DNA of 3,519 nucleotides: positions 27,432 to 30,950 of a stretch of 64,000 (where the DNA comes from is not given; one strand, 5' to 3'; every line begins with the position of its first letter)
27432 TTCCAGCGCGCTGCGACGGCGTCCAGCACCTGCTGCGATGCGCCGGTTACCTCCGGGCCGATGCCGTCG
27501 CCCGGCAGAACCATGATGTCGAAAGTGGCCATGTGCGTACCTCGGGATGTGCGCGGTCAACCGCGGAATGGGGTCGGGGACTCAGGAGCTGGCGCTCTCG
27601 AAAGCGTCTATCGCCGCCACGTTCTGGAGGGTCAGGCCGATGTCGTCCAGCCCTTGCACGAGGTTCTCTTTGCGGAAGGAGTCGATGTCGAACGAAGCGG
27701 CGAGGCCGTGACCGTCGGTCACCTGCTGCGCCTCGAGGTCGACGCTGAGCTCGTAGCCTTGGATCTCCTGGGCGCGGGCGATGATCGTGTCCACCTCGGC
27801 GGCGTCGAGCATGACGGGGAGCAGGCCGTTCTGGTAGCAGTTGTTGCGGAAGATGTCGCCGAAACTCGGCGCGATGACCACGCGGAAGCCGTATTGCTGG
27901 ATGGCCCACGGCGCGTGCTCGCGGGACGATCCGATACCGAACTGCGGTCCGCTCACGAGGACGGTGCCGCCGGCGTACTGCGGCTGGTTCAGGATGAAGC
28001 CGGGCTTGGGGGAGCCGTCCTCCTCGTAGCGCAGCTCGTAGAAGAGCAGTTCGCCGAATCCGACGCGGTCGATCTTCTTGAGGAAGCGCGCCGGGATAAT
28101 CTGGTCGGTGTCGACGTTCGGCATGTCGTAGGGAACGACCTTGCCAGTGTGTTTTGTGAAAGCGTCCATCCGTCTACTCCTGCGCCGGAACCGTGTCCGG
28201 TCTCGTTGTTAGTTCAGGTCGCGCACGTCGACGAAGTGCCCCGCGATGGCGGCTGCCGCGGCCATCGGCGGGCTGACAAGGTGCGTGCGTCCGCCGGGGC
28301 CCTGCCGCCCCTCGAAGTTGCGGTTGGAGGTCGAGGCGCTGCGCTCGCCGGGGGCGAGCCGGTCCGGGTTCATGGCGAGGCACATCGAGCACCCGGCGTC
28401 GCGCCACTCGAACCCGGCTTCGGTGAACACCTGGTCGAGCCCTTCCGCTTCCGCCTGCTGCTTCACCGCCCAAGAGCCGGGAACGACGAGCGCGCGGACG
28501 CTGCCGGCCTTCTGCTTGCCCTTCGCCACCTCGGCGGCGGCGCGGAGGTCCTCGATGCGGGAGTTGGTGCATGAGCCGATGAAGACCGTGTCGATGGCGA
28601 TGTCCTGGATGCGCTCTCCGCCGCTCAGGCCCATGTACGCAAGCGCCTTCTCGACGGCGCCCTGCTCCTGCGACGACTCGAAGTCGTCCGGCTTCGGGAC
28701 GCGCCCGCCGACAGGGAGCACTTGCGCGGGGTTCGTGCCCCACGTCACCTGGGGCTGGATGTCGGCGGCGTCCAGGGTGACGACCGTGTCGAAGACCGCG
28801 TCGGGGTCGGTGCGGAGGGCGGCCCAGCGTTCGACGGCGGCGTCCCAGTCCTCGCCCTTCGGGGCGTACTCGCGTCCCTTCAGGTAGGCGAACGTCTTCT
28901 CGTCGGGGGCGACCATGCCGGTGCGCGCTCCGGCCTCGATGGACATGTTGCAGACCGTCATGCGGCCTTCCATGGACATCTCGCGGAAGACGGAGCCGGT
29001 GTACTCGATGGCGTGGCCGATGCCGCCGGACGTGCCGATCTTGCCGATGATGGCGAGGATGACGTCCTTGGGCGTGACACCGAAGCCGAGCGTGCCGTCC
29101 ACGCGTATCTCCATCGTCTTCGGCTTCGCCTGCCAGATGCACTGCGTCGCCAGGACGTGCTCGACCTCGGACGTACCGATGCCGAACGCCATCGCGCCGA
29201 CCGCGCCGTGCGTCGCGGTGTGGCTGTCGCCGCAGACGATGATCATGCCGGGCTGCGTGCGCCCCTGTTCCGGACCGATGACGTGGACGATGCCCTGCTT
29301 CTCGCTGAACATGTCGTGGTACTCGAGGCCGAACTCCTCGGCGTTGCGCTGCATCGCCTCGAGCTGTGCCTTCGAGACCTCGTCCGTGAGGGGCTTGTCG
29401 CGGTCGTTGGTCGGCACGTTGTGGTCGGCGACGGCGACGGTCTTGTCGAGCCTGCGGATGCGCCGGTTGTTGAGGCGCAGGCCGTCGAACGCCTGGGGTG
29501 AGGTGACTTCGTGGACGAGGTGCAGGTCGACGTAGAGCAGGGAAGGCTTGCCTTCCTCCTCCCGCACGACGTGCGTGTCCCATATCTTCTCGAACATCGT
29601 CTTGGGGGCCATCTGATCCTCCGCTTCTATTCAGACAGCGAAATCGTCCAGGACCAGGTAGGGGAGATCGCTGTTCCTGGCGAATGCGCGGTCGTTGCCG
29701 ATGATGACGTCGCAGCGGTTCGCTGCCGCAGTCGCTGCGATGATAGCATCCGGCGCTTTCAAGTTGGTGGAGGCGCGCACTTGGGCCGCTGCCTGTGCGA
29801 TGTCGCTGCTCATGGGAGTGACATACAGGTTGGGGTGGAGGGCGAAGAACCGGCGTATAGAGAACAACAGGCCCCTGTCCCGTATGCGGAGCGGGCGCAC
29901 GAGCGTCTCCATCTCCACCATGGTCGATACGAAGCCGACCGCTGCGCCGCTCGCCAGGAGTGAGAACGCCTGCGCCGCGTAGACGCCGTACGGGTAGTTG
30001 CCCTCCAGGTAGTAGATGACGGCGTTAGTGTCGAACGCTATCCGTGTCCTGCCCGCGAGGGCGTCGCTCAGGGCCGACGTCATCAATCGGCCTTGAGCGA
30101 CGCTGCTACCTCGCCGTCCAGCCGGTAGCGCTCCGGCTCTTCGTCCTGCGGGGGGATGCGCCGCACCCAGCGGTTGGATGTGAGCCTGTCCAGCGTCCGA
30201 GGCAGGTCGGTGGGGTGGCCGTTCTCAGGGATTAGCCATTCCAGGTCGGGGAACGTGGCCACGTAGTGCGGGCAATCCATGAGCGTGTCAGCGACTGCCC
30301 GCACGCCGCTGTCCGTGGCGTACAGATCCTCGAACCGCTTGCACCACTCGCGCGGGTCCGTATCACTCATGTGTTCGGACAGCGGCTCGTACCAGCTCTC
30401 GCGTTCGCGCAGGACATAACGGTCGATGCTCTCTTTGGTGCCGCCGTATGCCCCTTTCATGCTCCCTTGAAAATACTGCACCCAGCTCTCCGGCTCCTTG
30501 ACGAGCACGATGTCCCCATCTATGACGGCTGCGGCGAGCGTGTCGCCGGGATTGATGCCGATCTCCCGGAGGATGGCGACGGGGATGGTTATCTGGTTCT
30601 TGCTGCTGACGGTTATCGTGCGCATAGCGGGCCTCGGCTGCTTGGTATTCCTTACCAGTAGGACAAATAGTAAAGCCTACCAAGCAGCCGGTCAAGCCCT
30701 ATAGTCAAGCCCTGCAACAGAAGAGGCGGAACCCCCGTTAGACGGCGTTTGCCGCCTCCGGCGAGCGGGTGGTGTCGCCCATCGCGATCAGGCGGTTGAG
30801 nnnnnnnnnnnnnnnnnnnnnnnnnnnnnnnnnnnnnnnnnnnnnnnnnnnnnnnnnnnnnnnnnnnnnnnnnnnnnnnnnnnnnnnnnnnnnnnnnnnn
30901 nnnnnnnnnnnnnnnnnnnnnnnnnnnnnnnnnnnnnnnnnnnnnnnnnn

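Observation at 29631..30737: VapBC-type toxin-antitoxin pair inserted inside the T-box-regulated ilv-leu operon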

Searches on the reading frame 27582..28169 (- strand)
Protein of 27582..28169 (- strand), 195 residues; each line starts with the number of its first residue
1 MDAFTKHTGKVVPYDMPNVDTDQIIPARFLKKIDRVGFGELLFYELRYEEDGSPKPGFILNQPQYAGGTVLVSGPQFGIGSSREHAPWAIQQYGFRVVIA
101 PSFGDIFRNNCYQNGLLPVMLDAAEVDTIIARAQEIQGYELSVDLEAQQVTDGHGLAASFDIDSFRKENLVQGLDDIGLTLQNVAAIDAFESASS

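Call 6: search_protein_families(library=pfam, proteins=[window:27582-28169:-], max_evalue=0.01)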
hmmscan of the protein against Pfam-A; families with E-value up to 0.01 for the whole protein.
window:27582-28169:- (195 aa): 1 family
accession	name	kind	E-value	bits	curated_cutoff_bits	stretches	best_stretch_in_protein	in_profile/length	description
PF00694.25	Aconitase_C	-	5.7e-34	117.7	22.8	1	1-122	1-129/131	Aconitase C-terminal domain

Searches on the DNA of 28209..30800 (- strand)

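Call 31: search_rna_families(sources=[L001, L002, L005, L006, L009, L010, L011], threshold=gathering)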
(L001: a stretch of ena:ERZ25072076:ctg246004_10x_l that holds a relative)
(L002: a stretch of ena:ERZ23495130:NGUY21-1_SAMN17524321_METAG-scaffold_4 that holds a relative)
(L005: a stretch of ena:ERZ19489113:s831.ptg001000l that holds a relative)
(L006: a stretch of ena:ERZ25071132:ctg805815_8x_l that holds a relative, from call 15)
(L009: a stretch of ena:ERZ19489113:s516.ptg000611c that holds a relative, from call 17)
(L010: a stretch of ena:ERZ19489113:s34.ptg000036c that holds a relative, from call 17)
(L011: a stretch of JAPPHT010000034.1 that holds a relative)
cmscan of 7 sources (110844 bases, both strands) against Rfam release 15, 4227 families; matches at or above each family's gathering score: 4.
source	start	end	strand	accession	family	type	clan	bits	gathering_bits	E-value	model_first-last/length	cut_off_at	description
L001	2683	2913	+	RF00230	T-box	Cis-reg; leader;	-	110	93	3.5e-23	1-219/219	no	T-box leader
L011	1558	1787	+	RF00230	T-box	Cis-reg; leader;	-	107.5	93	1.6e-22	1-219/219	no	T-box leader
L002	2693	2924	+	RF00230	T-box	Cis-reg; leader;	-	102.5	93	3e-21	1-219/219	no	T-box leader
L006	903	1129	+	RF00230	T-box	Cis-reg; leader;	-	99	93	2.3e-20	1-219/219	no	T-box leader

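Call 66: search_rna_families(source=window, start=29560, end=30800, threshold=evalue, max_evalue=1)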
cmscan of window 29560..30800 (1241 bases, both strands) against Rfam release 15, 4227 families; matches with E-value up to 1: 2.
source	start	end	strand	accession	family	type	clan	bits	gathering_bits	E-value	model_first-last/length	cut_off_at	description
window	30636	30689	-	RF00239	mir-124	Gene; miRNA;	-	18.7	49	0.46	1-72/72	no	mir-124 microRNA precursor family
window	30374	30592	-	RF02267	Vax2os1_2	Gene; lncRNA;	-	12.6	55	0.031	294-466/466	no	Vax2os1 conserved region 2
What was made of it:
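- No Rfam family matches the region (call 66).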

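Call 71: search_rna_families(source=L011, start=6700, end=7320, threshold=evalue, max_evalue=0.1)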
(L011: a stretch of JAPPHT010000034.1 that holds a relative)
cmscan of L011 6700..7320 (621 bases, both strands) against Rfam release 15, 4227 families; matches with E-value up to 0.1: 0.
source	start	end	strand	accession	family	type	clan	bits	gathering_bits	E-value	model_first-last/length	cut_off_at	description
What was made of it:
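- Tried and rejected: Rfam at a relaxed threshold on 29560-30800 and on the L011 insert (calls 66, 71).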

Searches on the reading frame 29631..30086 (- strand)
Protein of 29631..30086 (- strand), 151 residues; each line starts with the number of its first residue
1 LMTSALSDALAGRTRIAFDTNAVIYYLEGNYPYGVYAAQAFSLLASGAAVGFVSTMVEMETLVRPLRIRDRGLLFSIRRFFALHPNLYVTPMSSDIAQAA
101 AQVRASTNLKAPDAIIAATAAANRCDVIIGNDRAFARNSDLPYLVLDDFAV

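Call 6: search_protein_families(library=pfam, proteins=[window:29631-30086:-], max_evalue=0.01)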
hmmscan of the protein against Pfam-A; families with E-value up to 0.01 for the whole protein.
window:29631-30086:- (151 aa): 2 families
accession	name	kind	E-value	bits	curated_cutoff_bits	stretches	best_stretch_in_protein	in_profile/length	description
PF01850.27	PIN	-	3.3e-14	54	23.6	1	17-138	2-117/120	PIN domain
PF13470.12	PIN_3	-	0.00026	22.2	27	1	15-134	1-115/115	PIN domain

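Call 7: search_protein_families(library=ncbifam, proteins=[window:29631-30086:-], max_evalue=0.1)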
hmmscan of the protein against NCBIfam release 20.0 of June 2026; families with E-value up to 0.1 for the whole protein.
window:29631-30086:- (151 aa): 1 family
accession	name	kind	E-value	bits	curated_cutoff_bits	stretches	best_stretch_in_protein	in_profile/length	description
NF047863.1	VapCLeptosp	equivalog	0.044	14.1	140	0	19-141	4-124/130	type II toxin-antitoxin system tRNA(fMet)-specific endonuclease VapC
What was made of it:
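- Checked: Protein families (calls 6, 7).
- Pfam and NCBIfam hits for both proteins (calls 6, 7).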

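Call 10: find_homologous_proteins(query=window:29631-30086:-)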
Query window:29631-30086:- (151 aa): 25 proteins with E <= 0.001 among 141 candidates.
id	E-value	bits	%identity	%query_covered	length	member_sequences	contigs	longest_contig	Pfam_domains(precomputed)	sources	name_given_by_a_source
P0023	3.3e-88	311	99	100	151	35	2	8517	PF01850.28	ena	-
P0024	5.3e-81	287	93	99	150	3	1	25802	PF01850.28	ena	-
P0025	7.5e-81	287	93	100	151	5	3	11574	PF01850.28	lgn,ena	-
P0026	5.3e-80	284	91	99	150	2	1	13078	PF01850.28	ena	-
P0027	1.4e-79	283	90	99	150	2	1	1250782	PF01850.28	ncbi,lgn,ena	-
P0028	1.5e-79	283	90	99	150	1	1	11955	PF01850.28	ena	-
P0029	3.5e-79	281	90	99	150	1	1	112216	PF01850.28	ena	-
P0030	1.0e-78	280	90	99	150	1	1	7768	PF01850.28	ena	-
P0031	2.4e-78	279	90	99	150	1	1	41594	PF01850.28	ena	-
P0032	4.3e-78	278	89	99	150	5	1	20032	PF01850.28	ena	-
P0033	7.1e-77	274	87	99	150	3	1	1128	PF01850.28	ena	-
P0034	1.2e-73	264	83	99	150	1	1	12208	PF01850.28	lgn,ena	-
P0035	4.0e-69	249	78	99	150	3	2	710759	PF01850.28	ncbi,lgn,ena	-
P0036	2.5e-68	246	76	99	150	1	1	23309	PF01850.28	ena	-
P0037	8.2e-59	216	70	99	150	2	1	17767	PF01850.28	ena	-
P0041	9.9e-56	206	66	99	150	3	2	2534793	PF01850.28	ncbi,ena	-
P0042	4.8e-47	177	57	99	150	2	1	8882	PF01850.28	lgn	-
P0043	8.8e-46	173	58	100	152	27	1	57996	PF01850.28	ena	-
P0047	1.6e-17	82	36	99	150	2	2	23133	PF01850.28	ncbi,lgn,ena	-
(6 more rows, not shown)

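Call 15: find_encoding_contigs(protein=P0043, flank=8000, max_places=2)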
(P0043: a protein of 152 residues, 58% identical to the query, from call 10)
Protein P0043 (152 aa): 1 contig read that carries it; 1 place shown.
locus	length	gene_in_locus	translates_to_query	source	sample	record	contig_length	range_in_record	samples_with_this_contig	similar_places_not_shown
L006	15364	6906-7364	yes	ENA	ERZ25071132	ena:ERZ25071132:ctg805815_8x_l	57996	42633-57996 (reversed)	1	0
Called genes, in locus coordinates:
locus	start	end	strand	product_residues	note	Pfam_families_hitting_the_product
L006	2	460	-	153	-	?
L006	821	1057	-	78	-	-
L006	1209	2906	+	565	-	PF02776:TPP_enzyme_N, PF00205:TPP_enzyme_M, PF02775:TPP_enzyme_C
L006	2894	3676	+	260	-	PF01842:ACT, PF22629:ACT_AHAS_ss, PF13710:ACT_5, PF10369:ALS_ss_C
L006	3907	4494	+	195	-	PF07991:KARI_N, PF01450:KARI_C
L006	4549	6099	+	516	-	PF00682:HMGL-like, PF22617:HCS_D2, PF08502:LeuA_dimer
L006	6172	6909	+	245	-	PF04014:MazE_antitoxin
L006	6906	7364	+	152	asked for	PF01850:PIN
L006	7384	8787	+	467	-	PF00330:Aconitase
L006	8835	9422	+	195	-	PF00694:Aconitase_C, PF27512:LeuD, PF27434:LeuD_C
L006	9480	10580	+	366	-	PF00180:Iso_dh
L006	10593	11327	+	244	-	PF01925:TauE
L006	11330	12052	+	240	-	PF01925:TauE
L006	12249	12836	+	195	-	PF13761:DUF4166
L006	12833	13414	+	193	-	-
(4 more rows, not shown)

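Call 16: find_encoding_contigs(protein=P0047, flank=8000, max_places=2)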
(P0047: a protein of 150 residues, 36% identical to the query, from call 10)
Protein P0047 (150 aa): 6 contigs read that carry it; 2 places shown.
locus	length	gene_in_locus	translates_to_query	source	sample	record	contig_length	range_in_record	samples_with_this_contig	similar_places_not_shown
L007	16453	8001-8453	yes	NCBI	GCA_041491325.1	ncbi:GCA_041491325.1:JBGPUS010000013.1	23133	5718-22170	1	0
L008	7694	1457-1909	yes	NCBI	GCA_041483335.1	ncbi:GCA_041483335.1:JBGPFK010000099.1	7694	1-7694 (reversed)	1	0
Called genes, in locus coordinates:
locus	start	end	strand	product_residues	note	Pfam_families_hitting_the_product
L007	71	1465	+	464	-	PF00115:COX1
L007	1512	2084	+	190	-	PF02433:FixO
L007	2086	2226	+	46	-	PF05545:FixQ (weak)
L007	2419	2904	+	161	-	PF14715:FixP_N (faint), PF13442:Cytochrome_CBB3, PF00034:Cytochrom_C (weak)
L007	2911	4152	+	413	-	PF12801:Fer4_5, PF12838:Fer4_7 (faint), PF13746:Fer4_18, PF11614:FixG_C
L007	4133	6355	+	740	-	PF12156:ATPase-cat_bd, PF00403:HMA, PF00122:E1-E2_ATPase, PF00702:Hydrolase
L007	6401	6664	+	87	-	-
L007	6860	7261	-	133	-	PF01850:PIN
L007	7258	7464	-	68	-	PF09957:VapB_antitoxin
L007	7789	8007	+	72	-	PF04014:MazE_antitoxin (weak)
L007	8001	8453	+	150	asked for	PF01850:PIN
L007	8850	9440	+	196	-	-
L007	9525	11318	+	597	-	PF01555:N6_N4_Mtase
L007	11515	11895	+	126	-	PF05168:HEPN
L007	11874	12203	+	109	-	PF01909:NTP_transf_2, PF18765:Polbeta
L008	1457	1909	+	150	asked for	PF01850:PIN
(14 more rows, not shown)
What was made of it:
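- One sits in a defence/TA island (call 16).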

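Call 17: find_encoding_contigs(protein=P0041, flank=8000, max_places=2)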
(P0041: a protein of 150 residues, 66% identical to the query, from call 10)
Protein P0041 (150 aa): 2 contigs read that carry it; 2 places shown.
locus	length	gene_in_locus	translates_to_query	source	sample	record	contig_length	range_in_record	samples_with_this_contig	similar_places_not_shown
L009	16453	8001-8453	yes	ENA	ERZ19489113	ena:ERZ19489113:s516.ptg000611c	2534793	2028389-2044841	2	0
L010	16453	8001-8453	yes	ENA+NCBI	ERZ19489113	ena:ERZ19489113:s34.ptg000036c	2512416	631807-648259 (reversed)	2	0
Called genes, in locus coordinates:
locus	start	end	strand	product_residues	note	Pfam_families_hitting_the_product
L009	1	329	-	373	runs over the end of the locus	PF02771:Acyl-CoA_dh_N, PF02770:Acyl-CoA_dh_M, PF00441:Acyl-CoA_dh_1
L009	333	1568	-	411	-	PF02771:Acyl-CoA_dh_N, PF02770:Acyl-CoA_dh_M, PF00441:Acyl-CoA_dh_1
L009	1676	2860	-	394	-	PF00266:Aminotran_5, PF00155:Aminotran_1_2 (faint), PF01053:Cys_Met_Meta_PP (weak)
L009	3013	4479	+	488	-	PF20695:UbiD_N, PF01977:UbiD, PF20696:UbiD_C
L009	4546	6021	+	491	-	PF20695:UbiD_N, PF01977:UbiD, PF20696:UbiD_C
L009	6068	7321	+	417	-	PF13458:Peripla_BP_6, PF01094:ANF_receptor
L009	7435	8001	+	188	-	PF04014:MazE_antitoxin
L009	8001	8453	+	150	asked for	PF01850:PIN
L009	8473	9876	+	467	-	PF00330:Aconitase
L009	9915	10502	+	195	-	PF00694:Aconitase_C, PF27512:LeuD, PF27434:LeuD_C (weak)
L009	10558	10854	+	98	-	PF10387:DUF2442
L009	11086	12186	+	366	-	PF00180:Iso_dh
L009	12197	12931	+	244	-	PF01925:TauE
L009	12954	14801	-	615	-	PF03235:GmrSD_N, PF07510:GmrSD_C (weak)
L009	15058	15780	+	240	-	PF01925:TauE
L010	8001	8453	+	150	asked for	PF01850:PIN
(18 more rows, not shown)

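Call 42: find_encoding_contigs(protein=P0042, flank=6000, max_places=1)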
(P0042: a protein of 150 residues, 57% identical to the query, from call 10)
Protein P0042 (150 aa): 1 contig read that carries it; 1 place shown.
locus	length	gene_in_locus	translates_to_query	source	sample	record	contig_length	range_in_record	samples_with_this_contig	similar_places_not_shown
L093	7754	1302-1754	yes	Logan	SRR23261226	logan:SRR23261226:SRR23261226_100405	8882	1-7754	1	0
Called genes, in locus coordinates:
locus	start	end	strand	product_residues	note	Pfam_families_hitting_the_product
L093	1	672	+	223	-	?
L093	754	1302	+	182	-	PF04014:MazE_antitoxin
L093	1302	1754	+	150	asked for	PF01850:PIN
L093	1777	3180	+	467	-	PF00330:Aconitase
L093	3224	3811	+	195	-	PF00694:Aconitase_C, PF27512:LeuD, PF27434:LeuD_C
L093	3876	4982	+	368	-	PF00180:Iso_dh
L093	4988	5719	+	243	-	PF01925:TauE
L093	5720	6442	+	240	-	PF01925:TauE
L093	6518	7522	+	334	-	PF00296:Bac_luciferase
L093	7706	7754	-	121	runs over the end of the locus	PF04237:YjbR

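Call 50: search_solved_structures(query=window:29631-30083:-, max_evalue=1)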
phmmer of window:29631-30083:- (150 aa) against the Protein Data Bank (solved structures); distinct sequences matched with E-value up to 1: 1.
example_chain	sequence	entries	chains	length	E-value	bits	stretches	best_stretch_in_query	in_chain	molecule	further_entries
7by2_B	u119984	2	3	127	0.0001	25.8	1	87-136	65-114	Ribonuclease VapC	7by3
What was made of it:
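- On VapBC type II toxin-antitoxin: The closest solved relative is VapC 7by2 at E 1e-4 (call 50).
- The closest solved relative of PIN is a VapC (call 50).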

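Call 67: search_protein_families(library=padloc, proteins=[window:29631-30083:-], max_evalue=0.01)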
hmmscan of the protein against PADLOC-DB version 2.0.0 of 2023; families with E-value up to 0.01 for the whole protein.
window:29631-30083:- (150 aa): 0 families

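Call 68: search_dna_similar(query=window:29631-30083:-, collection=plasmids, mode=protein, max_rows=8)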
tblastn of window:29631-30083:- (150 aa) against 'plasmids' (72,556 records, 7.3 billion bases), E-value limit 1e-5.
Records with a match: 2; places in all: 2; records where one place covers at least 80% of the query: 2.
Best place of each record, by identity: <60% 2.
By first word of the organism name: Picosynechococcus 1; Leptolyngbya 1.
By predicted mobility (MOB-suite, as given by PLSDB): mobilizable 2.
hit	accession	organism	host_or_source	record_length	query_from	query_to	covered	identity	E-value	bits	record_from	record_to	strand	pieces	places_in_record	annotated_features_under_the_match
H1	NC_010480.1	Picosynechococcus sp. PCC 7002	-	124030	14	148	90%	32.1%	4e-6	52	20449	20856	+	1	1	PIN domain-containing protein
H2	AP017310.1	Leptolyngbya sp. NIES-3755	-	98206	14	147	89%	29.1%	1e-8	60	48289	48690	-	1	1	PilT protein domain protein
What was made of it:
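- Tried and rejected: Plasmid collection (call 68).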
